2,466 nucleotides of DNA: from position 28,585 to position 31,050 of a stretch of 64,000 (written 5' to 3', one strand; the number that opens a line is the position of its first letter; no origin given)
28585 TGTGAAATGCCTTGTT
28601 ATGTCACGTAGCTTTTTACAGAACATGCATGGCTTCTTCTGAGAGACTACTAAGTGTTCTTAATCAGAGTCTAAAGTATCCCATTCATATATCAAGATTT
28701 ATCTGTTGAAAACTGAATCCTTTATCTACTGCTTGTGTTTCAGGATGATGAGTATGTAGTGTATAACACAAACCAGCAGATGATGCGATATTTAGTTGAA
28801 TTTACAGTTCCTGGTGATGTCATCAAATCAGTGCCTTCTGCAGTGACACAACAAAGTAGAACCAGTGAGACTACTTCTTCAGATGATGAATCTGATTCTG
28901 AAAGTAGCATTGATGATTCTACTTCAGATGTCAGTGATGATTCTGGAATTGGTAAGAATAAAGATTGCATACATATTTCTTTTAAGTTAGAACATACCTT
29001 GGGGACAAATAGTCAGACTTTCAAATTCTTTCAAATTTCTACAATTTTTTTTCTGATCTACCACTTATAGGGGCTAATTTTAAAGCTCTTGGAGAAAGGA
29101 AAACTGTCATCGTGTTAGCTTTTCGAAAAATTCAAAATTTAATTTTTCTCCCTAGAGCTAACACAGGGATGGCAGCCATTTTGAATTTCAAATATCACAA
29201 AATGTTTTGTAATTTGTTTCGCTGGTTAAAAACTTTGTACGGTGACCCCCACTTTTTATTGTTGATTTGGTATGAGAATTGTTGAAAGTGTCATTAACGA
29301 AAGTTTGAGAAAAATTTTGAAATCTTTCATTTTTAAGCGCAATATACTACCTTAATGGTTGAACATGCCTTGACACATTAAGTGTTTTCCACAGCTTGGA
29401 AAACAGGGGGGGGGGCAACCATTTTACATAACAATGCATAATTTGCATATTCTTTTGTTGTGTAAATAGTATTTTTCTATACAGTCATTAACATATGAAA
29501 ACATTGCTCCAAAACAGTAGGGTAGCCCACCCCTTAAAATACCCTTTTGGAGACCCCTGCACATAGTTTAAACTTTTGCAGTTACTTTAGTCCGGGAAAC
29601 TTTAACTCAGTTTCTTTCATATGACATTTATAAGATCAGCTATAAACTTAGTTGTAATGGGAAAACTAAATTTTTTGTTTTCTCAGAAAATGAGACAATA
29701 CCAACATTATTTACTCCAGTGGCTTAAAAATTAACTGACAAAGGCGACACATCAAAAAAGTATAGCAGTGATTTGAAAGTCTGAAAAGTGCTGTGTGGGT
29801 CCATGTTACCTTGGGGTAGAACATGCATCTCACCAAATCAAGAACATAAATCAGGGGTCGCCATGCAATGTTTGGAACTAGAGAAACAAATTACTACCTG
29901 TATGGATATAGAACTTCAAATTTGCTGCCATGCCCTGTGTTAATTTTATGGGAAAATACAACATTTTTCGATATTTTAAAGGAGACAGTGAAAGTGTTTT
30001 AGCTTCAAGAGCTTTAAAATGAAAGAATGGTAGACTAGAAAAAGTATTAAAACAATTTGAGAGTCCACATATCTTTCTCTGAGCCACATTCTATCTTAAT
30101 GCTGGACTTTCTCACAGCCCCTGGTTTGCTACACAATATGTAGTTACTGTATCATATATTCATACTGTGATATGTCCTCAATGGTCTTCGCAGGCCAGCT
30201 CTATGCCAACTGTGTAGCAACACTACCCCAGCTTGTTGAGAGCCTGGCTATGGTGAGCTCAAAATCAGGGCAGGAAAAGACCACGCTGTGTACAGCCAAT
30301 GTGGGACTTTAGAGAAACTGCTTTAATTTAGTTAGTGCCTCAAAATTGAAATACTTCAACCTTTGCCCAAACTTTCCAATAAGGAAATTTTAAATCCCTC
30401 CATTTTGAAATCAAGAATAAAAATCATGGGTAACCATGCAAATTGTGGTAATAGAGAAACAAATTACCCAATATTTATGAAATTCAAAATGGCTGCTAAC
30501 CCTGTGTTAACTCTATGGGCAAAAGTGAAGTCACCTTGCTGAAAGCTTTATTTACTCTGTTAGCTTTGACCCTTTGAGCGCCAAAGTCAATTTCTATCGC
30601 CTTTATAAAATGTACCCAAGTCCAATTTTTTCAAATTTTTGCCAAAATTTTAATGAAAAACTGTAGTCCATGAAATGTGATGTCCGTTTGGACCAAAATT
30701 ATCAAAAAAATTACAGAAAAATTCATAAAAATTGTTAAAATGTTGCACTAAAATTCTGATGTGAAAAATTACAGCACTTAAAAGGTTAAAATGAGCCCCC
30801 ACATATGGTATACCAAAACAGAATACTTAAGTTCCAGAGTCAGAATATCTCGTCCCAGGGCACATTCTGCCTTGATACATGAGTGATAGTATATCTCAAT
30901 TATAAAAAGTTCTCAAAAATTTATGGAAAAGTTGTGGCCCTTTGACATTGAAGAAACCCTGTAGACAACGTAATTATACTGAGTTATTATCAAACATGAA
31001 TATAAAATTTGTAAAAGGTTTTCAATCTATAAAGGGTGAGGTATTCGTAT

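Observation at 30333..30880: Nested insertion: a piggyBac-like MITE with TTAA duplication inside a SINE copy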

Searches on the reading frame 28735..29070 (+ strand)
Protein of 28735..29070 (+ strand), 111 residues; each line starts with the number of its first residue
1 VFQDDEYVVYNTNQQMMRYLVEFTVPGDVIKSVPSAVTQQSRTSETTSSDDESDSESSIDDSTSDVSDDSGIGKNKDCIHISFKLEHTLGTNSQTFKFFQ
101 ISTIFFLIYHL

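Call 39: search_protein_families(library=pfam, proteins=[window:28735-29070:+], max_evalue=0.01)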
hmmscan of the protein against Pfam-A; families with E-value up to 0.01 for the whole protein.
window:28735-29070:+ (111 aa): 1 family
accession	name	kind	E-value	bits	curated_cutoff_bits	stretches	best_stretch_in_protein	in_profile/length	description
PF00644.27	PARP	-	0.0018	18.2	26.7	1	2-24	176-198/199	Poly(ADP-ribose) polymerase catalytic domain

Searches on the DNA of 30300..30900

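Call 38: search_rna_families(source=window, start=30300, end=30900, threshold=evalue, max_evalue=10)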
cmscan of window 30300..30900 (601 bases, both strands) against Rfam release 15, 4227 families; matches with E-value up to 10: 4.
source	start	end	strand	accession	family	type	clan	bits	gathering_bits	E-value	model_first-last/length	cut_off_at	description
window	30612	30753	-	RF04088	MIR812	Gene; miRNA;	-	20.2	80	8.9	1-205/205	no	MIR812 microRNA precursor family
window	30630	30725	-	RF03716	mir-7131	Gene; miRNA;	-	14.6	74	8.6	1-84/84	no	mir-7131 microRNA precursor family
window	30673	30761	+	RF01177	snR67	Gene; snRNA; snoRNA; CD-box;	CL00053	12.3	55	7.6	1-83/83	no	Small nucleolar RNA snR67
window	30444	30523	+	RF02172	RFPL3-AS1_2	Gene; lncRNA;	-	9.8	40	7.9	1-71/71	no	RFPL3 antisense RNA 1 conserved region 2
